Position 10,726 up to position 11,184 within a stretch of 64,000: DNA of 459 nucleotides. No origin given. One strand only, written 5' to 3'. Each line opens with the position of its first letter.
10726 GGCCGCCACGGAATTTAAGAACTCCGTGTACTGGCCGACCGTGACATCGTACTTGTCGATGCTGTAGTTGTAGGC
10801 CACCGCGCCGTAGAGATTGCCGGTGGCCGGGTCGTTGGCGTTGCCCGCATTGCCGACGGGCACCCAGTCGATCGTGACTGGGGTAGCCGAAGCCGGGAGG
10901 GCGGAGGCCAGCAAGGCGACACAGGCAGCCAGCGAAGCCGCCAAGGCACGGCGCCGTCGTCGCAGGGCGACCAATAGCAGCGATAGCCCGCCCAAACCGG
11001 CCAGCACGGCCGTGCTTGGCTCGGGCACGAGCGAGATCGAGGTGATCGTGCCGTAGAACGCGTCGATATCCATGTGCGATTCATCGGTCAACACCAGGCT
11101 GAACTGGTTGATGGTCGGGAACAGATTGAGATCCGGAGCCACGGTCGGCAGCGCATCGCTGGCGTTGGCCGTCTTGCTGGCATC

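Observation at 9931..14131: Four PEP-CTERM modules fused in one reading frame with no stop codons between them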

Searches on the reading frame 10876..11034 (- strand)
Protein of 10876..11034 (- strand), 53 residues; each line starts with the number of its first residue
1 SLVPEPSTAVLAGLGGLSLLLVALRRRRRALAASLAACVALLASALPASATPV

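Call 41: find_homologous_proteins(query=A1, max_evalue=1)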
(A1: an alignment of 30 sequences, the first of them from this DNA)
Query A1 (30 sequences) (52 aa, profile of the alignment): 242 proteins with E <= 1 among 8000 candidates; the best 120 are listed.
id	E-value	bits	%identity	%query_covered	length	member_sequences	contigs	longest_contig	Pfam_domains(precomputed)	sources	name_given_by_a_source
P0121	1.0e-7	50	61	35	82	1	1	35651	PF07589.17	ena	-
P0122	1.7e-7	49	57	58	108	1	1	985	PF12951.14,PF07589.17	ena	-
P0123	4.8e-6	44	83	12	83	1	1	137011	PF07589.17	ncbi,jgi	-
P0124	6.0e-6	44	52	52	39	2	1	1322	PF07589.17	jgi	jgi:hypothetical protein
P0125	9.5e-6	43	50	38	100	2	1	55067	PF07589.17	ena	-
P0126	1.3e-5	43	58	50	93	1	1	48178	PF07589.17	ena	-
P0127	2.1e-5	42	37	37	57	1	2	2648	PF07589.17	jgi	-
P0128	2.2e-5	42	43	58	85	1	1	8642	-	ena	-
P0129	2.3e-5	42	46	50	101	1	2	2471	PF07589.17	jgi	jgi:hypothetical protein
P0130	3.2e-5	42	52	52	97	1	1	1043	PF07589.17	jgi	jgi:hypothetical protein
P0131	3.2e-5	42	100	12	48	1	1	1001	PF07589.17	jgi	jgi:hypothetical protein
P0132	3.3e-5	42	75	23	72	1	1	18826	PF07589.17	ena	-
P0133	4.1e-5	41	64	54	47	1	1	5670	PF07589.17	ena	-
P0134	4.3e-5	41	-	-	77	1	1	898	PF07589.17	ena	-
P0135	5.4e-5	41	83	12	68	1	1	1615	PF07589.17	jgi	jgi:hypothetical protein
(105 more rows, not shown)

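Call 48: search_protein_representatives(alignment_id=A2)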
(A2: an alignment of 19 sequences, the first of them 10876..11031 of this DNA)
Query: 19 sequences, 51 profile positions. Proteins with E-value up to 0.001 (for the whole library): 24046; up to 1e-10: 346; up to 1e-30: 9. The best 150 are listed.
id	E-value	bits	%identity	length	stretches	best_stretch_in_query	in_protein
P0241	2.6e-74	261.1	-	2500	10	2-51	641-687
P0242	4.4e-49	180.3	-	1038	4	2-51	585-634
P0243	1.0e-43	163.1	-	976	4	2-51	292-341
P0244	1.4e-40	153.1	-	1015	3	2-51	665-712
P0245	1.4e-40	153.1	-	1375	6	2-49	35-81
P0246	1.6e-36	140.1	-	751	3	2-29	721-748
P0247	3.6e-32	126.2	-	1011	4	3-51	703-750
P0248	3.8e-32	126.1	-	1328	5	3-51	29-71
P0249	5.6e-31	122.4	-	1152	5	2-51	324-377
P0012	8.4e-29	115.4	-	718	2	1-51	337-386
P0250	2.0e-28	114.2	-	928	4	2-42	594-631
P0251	3.0e-28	113.6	-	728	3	2-45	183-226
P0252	1.5e-27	111.4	-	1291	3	2-51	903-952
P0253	1.7e-26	108.0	-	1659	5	2-45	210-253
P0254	2.0e-25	104.6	-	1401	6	3-47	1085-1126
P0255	2.7e-25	104.2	-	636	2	2-51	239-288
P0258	3.3e-24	100.7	-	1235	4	2-51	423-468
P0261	8.8e-24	99.3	-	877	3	2-42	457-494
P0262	1.2e-23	98.9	-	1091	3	1-50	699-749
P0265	1.9e-23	98.3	-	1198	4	2-51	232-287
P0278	1.0e-20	89.5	-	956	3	3-51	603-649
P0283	4.0e-20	87.6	-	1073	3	2-51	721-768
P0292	2.3e-19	85.2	-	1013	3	3-50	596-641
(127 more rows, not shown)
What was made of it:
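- Tried and rejected: It was replaced by the exhaustive profile scan (call 48).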

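Call 55: list_cluster_members(proteins=[P0241, P0242, P0243, P0244, P0245, P0247, P0248, P0249, P0253, P0254])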
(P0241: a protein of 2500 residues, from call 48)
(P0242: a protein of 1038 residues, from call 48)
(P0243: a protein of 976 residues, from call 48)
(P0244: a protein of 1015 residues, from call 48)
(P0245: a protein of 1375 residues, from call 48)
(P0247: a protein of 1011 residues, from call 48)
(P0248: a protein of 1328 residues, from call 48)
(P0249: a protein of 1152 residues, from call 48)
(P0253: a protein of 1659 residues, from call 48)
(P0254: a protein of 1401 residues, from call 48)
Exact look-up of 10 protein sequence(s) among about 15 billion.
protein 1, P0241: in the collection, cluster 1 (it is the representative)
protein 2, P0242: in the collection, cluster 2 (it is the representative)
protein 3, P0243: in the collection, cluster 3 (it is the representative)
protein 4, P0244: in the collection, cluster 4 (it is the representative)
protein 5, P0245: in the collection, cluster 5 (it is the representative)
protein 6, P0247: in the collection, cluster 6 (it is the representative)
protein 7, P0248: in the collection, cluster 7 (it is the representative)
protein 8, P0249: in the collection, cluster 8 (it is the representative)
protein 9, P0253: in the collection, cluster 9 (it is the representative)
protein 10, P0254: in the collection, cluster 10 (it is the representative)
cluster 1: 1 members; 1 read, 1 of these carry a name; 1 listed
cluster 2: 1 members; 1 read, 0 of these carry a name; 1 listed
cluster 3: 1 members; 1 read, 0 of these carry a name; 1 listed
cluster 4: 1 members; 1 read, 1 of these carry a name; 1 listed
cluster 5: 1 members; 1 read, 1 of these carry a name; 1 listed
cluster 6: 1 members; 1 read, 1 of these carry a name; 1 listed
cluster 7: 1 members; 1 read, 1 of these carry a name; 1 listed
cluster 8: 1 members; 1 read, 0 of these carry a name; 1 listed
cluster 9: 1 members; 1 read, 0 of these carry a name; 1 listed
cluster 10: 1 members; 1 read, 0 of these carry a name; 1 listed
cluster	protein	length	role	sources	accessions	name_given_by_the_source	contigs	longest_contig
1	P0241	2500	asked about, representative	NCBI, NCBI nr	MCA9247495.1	MAG: PEP-CTERM sorting domain-containing protein [Planctomycetales bacterium] | PEP-CTERM sorting domain-containing protein [Planctomycetales bacterium]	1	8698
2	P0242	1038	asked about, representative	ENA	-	-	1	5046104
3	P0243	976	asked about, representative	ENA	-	-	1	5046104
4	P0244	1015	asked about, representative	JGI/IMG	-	formylglycine-generating enzyme required for sulfatase activity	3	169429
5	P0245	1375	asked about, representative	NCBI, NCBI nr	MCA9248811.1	MAG: PEP-CTERM sorting domain-containing protein, partial [Planctomycetales bacterium] | PEP-CTERM sorting domain-containing protein [Planctomycetales bacterium]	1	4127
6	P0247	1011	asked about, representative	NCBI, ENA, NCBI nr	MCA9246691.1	MAG: PEP-CTERM sorting domain-containing protein [Planctomycetales bacterium] | PEP-CTERM sorting domain-containing protein [Planctomycetales bacterium]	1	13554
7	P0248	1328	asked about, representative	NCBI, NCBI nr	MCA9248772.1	MAG: PEP-CTERM sorting domain-containing protein [Planctomycetales bacterium] | PEP-CTERM sorting domain-containing protein [Planctomycetales bacterium]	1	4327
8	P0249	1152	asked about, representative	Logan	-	-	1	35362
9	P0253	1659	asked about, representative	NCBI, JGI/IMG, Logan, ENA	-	-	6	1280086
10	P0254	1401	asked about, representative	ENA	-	-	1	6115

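Call 56: find_encoding_contigs(protein=P0253, flank=6000, max_places=6)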
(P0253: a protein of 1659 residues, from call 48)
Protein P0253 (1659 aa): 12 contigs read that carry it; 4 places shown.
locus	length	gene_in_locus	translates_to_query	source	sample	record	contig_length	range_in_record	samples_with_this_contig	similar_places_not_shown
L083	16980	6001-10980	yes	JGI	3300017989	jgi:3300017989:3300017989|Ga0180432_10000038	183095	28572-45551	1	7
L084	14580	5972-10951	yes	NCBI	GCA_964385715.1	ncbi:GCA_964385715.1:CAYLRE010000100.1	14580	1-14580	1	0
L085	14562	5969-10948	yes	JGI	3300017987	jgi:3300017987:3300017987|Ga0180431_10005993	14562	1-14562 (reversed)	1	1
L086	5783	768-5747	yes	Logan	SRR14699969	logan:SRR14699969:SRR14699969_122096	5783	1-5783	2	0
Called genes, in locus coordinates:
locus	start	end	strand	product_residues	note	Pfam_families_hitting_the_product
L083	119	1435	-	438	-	PF02558:ApbA (faint), PF02737:3HCDH_N (weak), PF03446:NAD_binding_2 (faint), PF03721:UDPG_MGDP_dh_N, PF00984:UDPG_MGDP_dh, PF03720:UDPG_MGDP_dh_C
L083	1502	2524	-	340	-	PF01370:Epimerase, PF04321:RmlD_sub_bind, PF16363:GDP_Man_Dehyd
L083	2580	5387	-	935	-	PF00521:DNA_topoisoIV, PF03989:DNA_gyraseA_C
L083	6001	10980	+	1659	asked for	PF07589:PEP_exosort_dom (weak), PF13385:Laminin_G_3, PF07589:PEP_exosort_dom (weak)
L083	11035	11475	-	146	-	-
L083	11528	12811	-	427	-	-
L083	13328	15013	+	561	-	PF03983:SHD1 (weak)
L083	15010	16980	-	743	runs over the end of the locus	PF03717:PBP_dimer, PF00905:Transpeptidase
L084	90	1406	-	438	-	PF02558:ApbA (faint), PF02737:3HCDH_N (weak), PF03446:NAD_binding_2 (faint), PF03721:UDPG_MGDP_dh_N, PF00984:UDPG_MGDP_dh, PF03720:UDPG_MGDP_dh_C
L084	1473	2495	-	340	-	PF01370:Epimerase, PF04321:RmlD_sub_bind, PF16363:GDP_Man_Dehyd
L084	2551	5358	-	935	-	PF00521:DNA_topoisoIV, PF03989:DNA_gyraseA_C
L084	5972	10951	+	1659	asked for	PF07589:PEP_exosort_dom (weak), PF13385:Laminin_G_3, PF07589:PEP_exosort_dom (weak)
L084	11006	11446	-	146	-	-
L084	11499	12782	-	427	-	-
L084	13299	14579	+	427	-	?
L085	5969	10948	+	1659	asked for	PF07589:PEP_exosort_dom (weak), PF13385:Laminin_G_3, PF07589:PEP_exosort_dom (weak)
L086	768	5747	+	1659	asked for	PF07589:PEP_exosort_dom (weak), PF13385:Laminin_G_3, PF07589:PEP_exosort_dom (weak)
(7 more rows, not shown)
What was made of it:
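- P0253 (5 modules) is identical on 12 contigs from JGI, NCBI and Logan assemblies (call 56). The same fused protein is found identical in 12 contigs (call 56).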

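Call 57: find_encoding_contigs(protein=P0242, flank=10000, max_places=2)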
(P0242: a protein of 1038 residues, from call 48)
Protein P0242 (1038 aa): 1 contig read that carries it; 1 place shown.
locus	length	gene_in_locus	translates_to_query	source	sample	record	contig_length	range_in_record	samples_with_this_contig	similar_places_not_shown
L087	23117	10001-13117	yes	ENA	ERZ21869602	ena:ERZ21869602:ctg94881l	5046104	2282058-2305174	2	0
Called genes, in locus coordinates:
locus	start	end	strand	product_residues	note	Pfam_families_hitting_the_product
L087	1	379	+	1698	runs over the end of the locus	PF13229:Beta_helix (faint)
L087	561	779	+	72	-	-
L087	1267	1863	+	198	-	-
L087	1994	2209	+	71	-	-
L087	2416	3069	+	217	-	PF07638:Sigma70_ECF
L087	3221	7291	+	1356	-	PF00069:Pkinase, PF07714:PK_Tyr_Ser-Thr, PF01636:APH (weak), PF03109:ABC1 (weak), PF13191:AAA_16, PF13401:AAA_22 (weak)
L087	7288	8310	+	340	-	PF07596:SBP_bac_10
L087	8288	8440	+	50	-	-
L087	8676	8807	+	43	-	-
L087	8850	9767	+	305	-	-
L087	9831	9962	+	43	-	-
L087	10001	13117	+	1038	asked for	PF07589:PEP_exosort_dom (faint)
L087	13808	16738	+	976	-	PF25390:WD40_RLD, PF13540:RCC1_2 (weak), PF07589:PEP_exosort_dom (faint)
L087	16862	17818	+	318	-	-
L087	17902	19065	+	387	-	PF13808:DDE_Tnp_1_assoc, PF01609:DDE_Tnp_1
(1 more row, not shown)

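Call 67: list_cluster_members(proteins=[P0250, P0251, P0255, P0258, P0261, P0262, P0265, P0278, P0283, P0292])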
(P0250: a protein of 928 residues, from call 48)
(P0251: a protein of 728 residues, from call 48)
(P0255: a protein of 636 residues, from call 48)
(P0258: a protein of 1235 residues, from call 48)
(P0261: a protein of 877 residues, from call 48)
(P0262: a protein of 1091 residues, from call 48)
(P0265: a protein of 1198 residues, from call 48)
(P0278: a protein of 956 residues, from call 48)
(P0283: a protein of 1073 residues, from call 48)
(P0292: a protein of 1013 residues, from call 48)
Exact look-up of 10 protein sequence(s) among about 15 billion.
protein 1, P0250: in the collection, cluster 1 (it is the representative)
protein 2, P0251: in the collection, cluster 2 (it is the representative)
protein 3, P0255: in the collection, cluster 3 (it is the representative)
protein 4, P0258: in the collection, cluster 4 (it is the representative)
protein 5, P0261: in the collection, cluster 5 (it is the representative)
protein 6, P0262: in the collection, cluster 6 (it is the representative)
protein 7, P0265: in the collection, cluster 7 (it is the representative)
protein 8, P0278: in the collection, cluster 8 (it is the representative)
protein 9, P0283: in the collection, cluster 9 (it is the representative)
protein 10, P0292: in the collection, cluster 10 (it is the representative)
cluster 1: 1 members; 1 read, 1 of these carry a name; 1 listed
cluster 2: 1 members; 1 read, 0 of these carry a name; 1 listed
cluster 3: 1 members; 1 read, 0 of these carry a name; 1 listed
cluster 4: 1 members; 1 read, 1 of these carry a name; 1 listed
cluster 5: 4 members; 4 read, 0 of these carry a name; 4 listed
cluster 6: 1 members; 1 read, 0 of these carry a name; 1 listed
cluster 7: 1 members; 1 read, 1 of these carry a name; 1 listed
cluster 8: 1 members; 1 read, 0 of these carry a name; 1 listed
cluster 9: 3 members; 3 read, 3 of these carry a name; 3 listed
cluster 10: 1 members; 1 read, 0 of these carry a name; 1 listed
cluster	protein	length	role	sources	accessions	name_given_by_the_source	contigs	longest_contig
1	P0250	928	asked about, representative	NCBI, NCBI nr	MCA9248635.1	MAG: LamG domain-containing protein, partial [Planctomycetales bacterium] | LamG domain-containing protein [Planctomycetales bacterium]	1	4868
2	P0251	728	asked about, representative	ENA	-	-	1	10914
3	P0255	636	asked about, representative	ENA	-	-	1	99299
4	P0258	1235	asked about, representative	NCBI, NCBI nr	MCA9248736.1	MAG: PEP-CTERM sorting domain-containing protein, partial [Planctomycetales bacterium] | PEP-CTERM sorting domain-containing protein [Planctomycetales bacterium]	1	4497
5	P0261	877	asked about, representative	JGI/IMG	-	-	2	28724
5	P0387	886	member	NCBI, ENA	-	-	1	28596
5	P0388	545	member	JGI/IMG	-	-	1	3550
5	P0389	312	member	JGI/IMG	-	-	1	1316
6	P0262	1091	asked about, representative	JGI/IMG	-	-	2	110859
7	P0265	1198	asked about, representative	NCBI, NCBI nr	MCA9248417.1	MAG: LamG domain-containing protein [Planctomycetales bacterium] | LamG domain-containing protein [Planctomycetales bacterium]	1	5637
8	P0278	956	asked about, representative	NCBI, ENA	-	-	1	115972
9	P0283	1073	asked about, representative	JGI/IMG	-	probable HAF family extracellular repeat protein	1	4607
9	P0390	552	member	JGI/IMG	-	probable HAF family extracellular repeat protein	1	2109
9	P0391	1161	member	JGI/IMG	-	probable HAF family extracellular repeat protein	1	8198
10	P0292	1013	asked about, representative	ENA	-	-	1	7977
